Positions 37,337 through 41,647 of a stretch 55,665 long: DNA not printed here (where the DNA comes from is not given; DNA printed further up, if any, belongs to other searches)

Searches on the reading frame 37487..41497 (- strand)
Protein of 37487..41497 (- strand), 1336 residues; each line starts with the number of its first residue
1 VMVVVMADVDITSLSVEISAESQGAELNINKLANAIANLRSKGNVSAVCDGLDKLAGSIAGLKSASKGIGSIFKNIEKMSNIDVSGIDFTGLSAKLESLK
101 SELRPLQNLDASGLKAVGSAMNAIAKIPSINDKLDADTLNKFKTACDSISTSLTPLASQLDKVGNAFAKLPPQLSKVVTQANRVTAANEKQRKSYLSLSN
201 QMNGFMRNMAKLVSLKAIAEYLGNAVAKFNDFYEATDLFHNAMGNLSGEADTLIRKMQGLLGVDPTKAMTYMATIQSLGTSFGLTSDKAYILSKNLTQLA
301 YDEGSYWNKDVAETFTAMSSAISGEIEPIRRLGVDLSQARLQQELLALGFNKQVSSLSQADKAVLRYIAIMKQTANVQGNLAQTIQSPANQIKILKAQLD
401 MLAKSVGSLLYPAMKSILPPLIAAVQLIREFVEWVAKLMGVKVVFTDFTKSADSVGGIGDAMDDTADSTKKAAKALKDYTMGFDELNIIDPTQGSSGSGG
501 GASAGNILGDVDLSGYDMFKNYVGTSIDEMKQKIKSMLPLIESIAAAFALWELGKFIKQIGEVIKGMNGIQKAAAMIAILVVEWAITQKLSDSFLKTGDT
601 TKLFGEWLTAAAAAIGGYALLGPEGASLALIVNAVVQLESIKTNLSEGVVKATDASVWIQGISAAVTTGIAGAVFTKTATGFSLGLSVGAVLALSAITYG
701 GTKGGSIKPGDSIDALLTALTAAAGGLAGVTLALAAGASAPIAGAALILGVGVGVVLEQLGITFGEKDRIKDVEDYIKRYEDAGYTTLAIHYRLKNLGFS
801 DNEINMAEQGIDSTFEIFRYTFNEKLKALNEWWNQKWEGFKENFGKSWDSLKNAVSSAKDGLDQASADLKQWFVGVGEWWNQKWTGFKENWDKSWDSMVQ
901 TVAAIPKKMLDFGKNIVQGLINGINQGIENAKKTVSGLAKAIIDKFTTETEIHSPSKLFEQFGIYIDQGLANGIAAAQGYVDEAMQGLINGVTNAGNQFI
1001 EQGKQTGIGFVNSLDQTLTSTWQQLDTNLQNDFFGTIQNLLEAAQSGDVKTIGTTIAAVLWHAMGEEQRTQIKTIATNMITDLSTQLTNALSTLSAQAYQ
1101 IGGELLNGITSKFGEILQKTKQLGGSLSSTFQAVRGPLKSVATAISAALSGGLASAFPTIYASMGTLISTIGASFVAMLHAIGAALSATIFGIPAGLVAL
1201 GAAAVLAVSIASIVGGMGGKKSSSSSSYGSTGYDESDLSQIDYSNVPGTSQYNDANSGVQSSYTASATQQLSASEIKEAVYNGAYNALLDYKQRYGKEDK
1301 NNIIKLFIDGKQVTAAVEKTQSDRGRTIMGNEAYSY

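Call 13: search_protein_families(library=pfam, proteins=[window:37487-41497:-], max_evalue=0.01)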
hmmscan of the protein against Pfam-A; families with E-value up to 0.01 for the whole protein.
window:37487-41497:- (1336 aa): 2 families
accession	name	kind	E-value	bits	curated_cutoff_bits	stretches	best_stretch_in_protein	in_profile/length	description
PF04513.17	Baculo_PEP_C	-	0.00084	19.9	38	0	1085-1172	16-116/140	Baculovirus polyhedron envelope protein, PEP, C terminus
PF10157.14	BORCS6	-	0.0016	19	35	0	358-402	57-100/101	BLOC-1-related complex sub-unit 6 C-terminal helix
